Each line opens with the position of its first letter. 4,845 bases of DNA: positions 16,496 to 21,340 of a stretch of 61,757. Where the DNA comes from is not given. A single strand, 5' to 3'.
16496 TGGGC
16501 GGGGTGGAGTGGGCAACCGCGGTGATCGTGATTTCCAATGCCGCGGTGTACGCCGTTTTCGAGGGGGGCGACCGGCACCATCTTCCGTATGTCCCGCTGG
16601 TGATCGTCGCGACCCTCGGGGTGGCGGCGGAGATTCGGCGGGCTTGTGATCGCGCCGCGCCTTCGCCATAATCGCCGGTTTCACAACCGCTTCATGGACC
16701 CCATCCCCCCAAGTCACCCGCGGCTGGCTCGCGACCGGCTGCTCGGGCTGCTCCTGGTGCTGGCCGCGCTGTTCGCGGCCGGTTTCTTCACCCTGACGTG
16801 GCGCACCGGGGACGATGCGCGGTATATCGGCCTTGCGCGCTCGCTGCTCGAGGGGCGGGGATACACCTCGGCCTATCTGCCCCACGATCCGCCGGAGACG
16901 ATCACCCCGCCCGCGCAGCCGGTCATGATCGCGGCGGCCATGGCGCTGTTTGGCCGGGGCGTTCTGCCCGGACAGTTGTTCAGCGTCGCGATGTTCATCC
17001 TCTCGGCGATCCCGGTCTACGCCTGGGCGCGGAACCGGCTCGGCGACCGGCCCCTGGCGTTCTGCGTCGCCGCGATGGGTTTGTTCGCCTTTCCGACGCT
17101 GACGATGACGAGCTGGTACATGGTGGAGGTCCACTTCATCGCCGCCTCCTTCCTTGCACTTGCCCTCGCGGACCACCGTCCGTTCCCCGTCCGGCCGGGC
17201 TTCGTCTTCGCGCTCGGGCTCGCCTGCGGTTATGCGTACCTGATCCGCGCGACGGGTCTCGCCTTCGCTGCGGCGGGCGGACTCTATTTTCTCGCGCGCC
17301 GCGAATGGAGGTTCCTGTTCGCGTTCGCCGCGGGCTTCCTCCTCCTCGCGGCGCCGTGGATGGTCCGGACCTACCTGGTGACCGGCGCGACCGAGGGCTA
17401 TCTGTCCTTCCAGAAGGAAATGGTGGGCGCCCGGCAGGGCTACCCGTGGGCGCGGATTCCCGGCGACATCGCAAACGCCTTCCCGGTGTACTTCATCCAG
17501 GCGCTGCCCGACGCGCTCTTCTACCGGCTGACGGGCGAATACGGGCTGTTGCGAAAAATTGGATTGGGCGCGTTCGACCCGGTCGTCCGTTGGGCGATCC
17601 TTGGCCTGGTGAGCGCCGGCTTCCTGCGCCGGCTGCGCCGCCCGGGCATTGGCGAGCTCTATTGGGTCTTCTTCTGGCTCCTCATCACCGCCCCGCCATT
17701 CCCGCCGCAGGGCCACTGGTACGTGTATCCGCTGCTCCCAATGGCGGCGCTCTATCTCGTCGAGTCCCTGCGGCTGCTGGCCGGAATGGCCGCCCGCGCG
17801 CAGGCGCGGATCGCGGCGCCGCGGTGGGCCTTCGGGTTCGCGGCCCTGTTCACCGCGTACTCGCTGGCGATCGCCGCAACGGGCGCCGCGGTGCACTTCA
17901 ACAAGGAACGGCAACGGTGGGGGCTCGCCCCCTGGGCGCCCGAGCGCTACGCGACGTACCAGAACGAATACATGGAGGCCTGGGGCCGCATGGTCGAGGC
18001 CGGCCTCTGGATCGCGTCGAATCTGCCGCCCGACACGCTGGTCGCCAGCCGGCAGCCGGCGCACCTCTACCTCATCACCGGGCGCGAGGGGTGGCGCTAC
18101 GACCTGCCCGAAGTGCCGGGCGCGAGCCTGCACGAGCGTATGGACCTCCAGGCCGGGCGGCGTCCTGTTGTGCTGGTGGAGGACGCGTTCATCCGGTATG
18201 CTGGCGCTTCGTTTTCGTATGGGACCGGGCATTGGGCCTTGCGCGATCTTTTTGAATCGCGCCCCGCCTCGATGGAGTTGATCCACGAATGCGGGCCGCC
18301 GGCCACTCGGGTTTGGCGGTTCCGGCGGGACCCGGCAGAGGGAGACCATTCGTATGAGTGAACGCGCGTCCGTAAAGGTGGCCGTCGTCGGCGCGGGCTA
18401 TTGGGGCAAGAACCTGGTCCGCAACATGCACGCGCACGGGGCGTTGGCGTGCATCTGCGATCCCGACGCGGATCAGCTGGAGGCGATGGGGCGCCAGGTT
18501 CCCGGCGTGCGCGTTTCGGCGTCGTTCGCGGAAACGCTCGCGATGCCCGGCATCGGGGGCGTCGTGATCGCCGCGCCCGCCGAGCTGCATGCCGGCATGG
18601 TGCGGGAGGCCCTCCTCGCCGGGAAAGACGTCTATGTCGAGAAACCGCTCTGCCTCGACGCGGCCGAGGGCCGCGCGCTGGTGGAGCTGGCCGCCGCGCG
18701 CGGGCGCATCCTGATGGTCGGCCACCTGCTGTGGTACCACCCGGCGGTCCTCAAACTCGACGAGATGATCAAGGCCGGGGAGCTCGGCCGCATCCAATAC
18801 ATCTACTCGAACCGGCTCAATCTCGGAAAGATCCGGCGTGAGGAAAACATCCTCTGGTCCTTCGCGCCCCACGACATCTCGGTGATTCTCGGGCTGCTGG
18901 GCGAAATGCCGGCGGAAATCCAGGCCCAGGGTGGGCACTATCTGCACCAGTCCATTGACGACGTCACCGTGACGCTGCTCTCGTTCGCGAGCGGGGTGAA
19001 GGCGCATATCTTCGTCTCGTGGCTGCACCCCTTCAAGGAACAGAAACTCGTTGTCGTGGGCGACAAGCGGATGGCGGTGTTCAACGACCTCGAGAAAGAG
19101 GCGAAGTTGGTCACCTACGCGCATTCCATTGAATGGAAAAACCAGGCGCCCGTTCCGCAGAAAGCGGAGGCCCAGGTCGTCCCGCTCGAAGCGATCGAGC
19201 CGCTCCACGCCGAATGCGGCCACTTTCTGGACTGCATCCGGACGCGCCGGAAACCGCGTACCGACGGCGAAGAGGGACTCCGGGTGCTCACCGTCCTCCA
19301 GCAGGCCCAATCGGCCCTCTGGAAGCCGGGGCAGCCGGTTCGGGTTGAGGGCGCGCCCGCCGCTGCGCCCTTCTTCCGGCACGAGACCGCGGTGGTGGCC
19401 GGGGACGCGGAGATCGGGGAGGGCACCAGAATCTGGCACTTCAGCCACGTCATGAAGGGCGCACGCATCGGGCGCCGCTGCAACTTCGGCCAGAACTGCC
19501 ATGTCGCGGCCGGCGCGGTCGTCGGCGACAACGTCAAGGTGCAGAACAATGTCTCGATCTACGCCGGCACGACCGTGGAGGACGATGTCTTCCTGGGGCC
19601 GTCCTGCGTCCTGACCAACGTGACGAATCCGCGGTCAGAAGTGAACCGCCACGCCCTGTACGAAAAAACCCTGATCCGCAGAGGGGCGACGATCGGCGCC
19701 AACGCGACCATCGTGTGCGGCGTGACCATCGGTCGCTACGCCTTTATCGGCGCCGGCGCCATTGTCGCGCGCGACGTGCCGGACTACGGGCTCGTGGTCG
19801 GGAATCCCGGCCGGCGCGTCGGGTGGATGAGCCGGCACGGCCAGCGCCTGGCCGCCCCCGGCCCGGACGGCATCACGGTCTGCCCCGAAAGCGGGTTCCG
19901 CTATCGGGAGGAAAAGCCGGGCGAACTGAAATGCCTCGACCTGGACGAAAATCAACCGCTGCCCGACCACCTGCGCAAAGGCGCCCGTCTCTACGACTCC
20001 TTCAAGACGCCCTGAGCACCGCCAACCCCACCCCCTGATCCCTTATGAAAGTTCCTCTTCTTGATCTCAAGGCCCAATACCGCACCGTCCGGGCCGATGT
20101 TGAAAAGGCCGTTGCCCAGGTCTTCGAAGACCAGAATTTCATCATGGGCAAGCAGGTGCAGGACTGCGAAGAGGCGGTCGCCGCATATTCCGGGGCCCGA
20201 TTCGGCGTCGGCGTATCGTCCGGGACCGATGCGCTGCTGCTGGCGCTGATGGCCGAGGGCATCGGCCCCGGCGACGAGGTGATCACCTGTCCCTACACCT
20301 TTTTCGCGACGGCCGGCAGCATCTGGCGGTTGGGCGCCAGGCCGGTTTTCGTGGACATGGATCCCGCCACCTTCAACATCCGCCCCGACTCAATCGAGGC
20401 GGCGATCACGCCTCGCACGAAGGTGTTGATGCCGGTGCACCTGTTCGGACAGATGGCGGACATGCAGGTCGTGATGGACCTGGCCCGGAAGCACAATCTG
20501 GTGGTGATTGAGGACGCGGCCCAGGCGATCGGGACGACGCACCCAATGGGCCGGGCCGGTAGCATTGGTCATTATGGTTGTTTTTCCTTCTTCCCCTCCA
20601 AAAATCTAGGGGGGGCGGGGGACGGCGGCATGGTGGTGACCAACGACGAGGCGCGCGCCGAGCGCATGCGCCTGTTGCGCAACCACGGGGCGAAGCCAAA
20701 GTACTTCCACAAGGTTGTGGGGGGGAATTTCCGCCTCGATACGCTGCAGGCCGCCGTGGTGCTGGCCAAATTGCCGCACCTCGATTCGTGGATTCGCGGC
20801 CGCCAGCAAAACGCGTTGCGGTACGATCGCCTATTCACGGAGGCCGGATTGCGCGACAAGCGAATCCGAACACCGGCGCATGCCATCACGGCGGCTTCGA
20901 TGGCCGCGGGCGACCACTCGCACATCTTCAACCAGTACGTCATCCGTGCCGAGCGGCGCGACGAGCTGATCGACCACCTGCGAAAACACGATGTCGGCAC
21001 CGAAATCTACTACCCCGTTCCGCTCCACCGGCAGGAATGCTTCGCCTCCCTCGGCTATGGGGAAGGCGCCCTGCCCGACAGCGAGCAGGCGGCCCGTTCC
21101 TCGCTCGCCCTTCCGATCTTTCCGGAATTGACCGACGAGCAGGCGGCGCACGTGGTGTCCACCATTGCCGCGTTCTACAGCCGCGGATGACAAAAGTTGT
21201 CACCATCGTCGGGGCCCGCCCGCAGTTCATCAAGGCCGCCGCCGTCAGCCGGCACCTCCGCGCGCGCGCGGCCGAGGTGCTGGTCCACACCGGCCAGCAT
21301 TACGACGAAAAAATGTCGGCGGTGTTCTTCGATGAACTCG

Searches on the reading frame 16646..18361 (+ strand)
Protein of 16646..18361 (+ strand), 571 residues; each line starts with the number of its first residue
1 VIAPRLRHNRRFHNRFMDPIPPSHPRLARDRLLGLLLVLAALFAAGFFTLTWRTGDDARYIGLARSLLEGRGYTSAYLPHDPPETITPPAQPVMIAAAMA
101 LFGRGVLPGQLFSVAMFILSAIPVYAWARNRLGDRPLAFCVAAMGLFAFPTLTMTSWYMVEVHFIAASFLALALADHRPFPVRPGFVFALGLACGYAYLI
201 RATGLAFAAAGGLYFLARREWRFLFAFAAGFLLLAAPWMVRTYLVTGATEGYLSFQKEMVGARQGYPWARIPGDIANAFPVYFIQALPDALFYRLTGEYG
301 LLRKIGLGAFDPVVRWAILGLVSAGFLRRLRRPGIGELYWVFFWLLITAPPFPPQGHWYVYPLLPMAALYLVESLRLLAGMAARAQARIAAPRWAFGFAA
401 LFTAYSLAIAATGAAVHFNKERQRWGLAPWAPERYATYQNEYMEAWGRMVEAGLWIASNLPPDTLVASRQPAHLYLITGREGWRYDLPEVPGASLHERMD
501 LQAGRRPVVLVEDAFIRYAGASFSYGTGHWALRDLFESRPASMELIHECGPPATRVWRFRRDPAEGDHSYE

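Call 33: search_protein_families(library=pfam, proteins=[window:16646-18361:+], max_evalue=0.0001)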
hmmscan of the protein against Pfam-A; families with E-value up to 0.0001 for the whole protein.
window:16646-18361:+ (571 aa): 0 families

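Call 83: search_solved_structures(query=window:16646-18361:+, max_evalue=1)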
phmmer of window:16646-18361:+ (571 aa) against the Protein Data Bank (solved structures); distinct sequences matched with E-value up to 1: 0.

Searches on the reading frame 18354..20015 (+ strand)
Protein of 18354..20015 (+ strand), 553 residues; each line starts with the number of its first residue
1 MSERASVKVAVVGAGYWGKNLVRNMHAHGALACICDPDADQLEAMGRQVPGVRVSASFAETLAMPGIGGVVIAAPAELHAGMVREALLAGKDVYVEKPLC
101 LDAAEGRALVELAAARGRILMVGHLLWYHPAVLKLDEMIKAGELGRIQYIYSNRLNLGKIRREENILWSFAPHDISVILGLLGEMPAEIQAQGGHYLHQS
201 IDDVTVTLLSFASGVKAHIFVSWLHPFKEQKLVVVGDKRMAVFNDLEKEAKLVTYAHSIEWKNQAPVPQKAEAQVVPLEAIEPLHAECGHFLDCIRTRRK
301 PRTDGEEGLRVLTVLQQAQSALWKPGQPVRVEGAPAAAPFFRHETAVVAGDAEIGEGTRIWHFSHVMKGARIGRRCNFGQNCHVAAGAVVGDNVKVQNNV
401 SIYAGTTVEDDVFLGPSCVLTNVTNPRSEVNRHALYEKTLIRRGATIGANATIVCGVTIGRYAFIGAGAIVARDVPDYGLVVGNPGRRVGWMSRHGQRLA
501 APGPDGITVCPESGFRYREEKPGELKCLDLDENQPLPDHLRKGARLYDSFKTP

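Call 8: search_protein_families(library=pfam, proteins=[window:18354-20015:+], max_evalue=0.001)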
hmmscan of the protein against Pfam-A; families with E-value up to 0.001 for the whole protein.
window:18354-20015:+ (553 aa): 6 families
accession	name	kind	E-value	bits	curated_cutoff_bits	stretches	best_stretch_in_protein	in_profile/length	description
PF00132.30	Hexapep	-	1.2e-23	82.2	27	3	351-385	1-35/36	Bacterial transferase hexapeptide (six repeats)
PF01408.29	GFO_IDH_MocA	-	3.3e-22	79.9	24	1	7-124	1-120/120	Oxidoreductase family, NAD-binding Rossmann fold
PF22725.1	GFO_IDH_MocA_C3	-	4.1e-15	56.3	27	1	133-240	2-122/124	GFO/IDH/MocA C-terminal domain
PF14602.12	Hexapep_2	-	3e-13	49.7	27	1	370-404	2-34/34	Hexapeptide repeat of succinyl-transferase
PF25084.1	LbH_EIF2B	-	6.9e-09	36.1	54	1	344-421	14-94/105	EIF2B subunit epsilon LbH domain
PF02894.22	GFO_IDH_MocA_C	-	3e-07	30.9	22.9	1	137-320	2-208/218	Oxidoreductase family, C-terminal alpha/beta domain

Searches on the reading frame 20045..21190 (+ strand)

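Call 8: search_protein_families(library=pfam, proteins=[window:20045-21190:+], max_evalue=0.001)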
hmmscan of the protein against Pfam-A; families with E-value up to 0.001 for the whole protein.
window:20045-21190:+ (381 aa): 4 families
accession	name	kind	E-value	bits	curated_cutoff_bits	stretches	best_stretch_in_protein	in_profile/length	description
PF01041.23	DegT_DnrJ_EryC1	-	1.3e-117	393.5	19.8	1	17-374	5-359/360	DegT/DnrJ/EryC1/StrS aminotransferase family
PF00266.25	Aminotran_5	-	4.7e-06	26.2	21.5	1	34-166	41-184/371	Aminotransferase class-V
PF01053.26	Cys_Met_Meta_PP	-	4.7e-06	25.8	27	1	40-163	56-179/381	Cys/Met metabolism PLP-dependent enzyme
PF01212.27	Beta_elim_lyase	-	8.4e-05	22.5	27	1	24-213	20-225/288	Beta-eliminating lyase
